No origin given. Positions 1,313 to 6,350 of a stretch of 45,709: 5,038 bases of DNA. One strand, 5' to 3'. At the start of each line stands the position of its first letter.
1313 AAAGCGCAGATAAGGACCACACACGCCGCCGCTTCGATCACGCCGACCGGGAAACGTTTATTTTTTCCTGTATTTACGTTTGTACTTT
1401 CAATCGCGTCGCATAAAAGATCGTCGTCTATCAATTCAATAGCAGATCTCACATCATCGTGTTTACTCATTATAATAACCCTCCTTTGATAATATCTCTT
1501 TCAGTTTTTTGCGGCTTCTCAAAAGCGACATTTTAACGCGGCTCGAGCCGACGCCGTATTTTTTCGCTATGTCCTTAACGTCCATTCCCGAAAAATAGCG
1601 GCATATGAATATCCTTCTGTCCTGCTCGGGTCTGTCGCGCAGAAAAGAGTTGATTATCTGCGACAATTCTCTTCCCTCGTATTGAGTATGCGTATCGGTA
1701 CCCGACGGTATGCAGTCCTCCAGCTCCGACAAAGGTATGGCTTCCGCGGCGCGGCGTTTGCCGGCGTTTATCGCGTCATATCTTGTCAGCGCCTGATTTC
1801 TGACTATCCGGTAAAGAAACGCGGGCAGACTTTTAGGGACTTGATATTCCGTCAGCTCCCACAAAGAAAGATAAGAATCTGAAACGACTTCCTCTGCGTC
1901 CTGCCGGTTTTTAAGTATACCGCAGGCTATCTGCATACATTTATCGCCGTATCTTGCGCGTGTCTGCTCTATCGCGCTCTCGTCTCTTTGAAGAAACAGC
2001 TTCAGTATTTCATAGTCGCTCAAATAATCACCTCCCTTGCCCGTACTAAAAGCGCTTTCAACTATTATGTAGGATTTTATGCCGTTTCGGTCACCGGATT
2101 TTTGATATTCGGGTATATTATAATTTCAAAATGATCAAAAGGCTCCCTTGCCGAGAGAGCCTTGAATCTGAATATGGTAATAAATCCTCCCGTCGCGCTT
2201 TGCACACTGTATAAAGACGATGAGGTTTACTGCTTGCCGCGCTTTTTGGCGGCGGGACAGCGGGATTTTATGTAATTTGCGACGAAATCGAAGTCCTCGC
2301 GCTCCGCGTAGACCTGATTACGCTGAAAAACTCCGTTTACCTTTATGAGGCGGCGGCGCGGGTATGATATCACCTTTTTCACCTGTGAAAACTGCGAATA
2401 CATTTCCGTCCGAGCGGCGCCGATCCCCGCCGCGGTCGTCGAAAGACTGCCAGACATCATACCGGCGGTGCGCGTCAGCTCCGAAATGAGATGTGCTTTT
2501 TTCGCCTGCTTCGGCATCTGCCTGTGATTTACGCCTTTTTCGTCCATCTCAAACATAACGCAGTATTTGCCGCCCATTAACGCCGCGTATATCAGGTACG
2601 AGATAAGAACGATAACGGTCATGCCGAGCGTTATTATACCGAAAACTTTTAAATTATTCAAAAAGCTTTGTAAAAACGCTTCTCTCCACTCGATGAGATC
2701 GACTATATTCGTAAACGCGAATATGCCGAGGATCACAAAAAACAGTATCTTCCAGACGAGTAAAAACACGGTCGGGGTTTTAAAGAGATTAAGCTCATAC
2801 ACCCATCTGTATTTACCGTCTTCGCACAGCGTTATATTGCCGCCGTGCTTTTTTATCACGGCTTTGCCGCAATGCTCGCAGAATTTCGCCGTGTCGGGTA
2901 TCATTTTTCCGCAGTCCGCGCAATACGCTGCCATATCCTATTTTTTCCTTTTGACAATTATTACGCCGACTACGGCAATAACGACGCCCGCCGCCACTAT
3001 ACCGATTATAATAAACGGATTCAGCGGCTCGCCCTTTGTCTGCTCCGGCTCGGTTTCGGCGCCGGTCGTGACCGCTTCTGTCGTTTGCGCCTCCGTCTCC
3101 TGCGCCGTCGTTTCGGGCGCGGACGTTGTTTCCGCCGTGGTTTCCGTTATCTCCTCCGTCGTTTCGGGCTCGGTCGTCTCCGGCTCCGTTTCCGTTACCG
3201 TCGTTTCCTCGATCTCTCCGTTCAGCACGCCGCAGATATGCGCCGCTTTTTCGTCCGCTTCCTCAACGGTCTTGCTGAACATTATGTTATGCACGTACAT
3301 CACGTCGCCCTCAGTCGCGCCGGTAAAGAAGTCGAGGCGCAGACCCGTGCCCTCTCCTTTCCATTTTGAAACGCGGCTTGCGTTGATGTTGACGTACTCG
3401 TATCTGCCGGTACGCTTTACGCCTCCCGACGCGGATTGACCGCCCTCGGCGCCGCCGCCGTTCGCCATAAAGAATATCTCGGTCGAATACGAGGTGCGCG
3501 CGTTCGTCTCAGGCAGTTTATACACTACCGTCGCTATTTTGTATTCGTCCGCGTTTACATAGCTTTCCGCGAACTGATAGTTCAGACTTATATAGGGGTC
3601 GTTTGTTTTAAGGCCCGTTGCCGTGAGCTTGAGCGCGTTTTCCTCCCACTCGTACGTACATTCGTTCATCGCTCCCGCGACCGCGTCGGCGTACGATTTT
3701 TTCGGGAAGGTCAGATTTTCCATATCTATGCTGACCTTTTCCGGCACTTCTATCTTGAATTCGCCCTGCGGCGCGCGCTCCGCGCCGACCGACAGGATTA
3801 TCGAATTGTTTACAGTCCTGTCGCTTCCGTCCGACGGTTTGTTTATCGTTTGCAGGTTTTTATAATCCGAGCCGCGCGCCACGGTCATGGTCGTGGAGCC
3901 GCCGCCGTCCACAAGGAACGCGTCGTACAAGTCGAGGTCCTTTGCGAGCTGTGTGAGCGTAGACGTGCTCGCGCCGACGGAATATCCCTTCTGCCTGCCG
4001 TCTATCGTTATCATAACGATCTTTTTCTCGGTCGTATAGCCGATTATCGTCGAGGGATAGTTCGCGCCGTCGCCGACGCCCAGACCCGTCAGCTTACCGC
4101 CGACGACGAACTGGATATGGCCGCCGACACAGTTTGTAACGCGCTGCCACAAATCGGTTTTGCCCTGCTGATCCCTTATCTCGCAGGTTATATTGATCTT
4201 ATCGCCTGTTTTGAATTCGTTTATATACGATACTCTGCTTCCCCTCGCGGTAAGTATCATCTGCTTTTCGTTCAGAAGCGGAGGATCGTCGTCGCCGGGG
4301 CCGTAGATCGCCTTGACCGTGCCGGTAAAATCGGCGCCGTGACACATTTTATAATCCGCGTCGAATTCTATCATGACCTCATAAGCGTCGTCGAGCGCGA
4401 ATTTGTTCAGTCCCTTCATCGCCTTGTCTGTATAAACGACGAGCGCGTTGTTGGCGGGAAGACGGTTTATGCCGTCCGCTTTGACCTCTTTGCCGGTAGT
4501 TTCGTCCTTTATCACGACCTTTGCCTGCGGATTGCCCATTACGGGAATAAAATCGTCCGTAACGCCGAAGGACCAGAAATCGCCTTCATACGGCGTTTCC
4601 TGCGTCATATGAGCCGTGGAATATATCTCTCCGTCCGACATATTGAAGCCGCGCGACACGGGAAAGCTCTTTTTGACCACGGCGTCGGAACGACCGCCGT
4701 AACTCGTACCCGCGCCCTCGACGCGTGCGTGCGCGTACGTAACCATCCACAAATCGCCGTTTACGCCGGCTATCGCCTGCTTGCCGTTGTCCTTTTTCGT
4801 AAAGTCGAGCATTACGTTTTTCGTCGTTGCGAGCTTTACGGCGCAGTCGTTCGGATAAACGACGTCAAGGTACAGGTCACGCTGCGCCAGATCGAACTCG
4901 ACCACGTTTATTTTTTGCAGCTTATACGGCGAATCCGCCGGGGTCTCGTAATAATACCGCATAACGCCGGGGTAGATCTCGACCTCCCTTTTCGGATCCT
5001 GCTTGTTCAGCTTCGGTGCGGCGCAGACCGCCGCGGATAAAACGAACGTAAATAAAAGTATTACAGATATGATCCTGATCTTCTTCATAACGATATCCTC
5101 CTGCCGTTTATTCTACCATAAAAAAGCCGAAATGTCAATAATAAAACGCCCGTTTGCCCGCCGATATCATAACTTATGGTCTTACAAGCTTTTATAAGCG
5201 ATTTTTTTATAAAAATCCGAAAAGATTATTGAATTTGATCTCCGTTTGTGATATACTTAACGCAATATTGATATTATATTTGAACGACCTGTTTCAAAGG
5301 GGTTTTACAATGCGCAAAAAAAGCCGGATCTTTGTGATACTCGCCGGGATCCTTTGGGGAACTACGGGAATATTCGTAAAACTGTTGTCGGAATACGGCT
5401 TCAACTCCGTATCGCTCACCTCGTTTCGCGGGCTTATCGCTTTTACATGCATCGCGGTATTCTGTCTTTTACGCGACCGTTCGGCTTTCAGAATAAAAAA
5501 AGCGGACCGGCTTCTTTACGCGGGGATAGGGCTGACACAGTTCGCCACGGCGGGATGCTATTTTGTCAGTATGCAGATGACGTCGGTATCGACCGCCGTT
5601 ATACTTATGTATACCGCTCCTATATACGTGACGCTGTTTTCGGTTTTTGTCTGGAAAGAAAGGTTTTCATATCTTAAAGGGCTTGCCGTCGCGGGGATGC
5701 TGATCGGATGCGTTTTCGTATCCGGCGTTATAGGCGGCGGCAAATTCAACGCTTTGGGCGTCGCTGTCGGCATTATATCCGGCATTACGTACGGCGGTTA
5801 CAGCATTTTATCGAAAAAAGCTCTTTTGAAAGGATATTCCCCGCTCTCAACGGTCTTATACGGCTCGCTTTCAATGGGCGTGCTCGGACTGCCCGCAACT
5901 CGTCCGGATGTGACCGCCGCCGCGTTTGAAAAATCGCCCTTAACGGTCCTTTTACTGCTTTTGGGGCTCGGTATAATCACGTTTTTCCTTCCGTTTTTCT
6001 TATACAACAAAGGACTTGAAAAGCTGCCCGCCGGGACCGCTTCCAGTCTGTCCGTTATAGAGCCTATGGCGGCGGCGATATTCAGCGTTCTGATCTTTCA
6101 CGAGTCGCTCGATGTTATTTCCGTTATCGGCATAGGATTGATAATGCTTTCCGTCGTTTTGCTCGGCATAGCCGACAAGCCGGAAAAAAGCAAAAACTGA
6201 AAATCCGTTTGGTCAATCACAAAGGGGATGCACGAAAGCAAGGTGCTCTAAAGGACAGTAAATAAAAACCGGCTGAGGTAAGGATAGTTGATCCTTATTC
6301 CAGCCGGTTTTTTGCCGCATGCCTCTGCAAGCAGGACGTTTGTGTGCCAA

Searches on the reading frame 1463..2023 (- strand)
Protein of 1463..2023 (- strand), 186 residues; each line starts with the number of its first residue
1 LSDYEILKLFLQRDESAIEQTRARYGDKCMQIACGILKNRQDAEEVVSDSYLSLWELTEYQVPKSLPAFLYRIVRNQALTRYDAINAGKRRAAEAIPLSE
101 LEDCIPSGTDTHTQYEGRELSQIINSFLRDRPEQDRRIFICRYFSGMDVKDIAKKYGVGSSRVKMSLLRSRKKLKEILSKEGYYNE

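Call 6: search_protein_families(library=pfam, proteins=[window:1463-2023:-], max_evalue=0.01)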
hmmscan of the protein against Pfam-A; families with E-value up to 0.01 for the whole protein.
window:1463-2023:- (186 aa): 4 families
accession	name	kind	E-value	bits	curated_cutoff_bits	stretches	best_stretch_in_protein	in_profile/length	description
PF04542.20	Sigma70_r2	-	1.2e-08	35.1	24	1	24-82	4-65/71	Sigma-70 region 2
PF08281.18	Sigma70_r4_2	-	1.7e-08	34.4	25.7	1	132-174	12-54/54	Sigma-70, region 4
PF04545.22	Sigma70_r4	-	7.6e-07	29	24.1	1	132-176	6-50/50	Sigma-70, region 4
PF07638.17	Sigma70_ECF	-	0.00086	19.7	21.1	1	109-177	115-182/185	ECF sigma factor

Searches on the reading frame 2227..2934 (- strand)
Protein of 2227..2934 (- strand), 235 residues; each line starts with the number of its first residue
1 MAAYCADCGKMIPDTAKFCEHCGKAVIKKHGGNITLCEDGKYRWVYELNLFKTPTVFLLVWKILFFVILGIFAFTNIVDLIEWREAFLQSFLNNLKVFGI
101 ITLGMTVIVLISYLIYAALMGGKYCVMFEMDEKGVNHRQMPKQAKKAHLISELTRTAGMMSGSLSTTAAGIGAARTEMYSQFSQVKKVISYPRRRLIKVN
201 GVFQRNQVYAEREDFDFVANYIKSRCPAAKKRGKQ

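Call 6: search_protein_families(library=pfam, proteins=[window:2227-2934:-], max_evalue=0.01)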
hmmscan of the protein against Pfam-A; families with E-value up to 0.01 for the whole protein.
window:2227-2934:- (235 aa): 4 families
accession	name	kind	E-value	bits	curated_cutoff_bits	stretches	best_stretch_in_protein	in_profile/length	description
PF13240.11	Zn_Ribbon_1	-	2.1e-07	31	25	1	4-25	1-22/23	zinc-ribbon domain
PF12773.13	DZR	-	0.00034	21.2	27.3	1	5-26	1-22/45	Double zinc ribbon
PF08772.16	Zn_ribbon_NOB1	-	0.0036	17.8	24.9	1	4-42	10-47/72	Nin one binding (NOB1) Zn-ribbon like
PF18912.6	DZR_2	-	0.0083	16.4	27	0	3-38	22-53/56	Double zinc ribbon domain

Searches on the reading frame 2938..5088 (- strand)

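Call 6: search_protein_families(library=pfam, proteins=[window:2938-5088:-], max_evalue=0.01)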
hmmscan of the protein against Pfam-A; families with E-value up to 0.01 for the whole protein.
window:2938-5088:- (716 aa): 2 families
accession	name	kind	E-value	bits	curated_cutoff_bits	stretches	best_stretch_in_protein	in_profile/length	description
PF09992.14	NAGPA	-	2.7e-21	77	25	1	281-432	33-168/169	Phosphodiester glycosidase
PF15677.10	CEND1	-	0.00054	20.9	27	1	651-716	78-143/143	Cell cycle exit and neuronal differentiation protein 1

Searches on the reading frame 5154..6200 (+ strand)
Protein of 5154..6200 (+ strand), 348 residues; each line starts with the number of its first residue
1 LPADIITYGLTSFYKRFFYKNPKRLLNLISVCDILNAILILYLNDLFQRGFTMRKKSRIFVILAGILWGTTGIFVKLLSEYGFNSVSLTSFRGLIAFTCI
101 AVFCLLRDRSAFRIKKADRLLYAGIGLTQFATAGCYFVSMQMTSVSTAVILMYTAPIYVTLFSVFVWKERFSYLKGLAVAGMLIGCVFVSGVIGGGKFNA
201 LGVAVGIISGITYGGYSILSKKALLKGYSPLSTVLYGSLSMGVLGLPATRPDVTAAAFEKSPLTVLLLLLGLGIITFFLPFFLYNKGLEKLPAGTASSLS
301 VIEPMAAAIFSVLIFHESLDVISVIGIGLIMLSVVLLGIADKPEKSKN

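Call 6: search_protein_families(library=pfam, proteins=[window:5154-6200:+], max_evalue=0.01)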
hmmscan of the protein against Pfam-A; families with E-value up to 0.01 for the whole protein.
window:5154-6200:+ (348 aa): 3 families
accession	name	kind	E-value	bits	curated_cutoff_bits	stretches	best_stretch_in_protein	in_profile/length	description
PF00892.27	EamA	-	4.1e-43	147.3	28.2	2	201-337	2-133/135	EamA-like transporter family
PF03151.22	TPT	-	2.5e-08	34.1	30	1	67-336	9-289/291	Triose-phosphate Transporter family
PF16913.11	PUNUT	-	1.6e-05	24.7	30.6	1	255-346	63-153/321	Purine nucleobase transmembrane transport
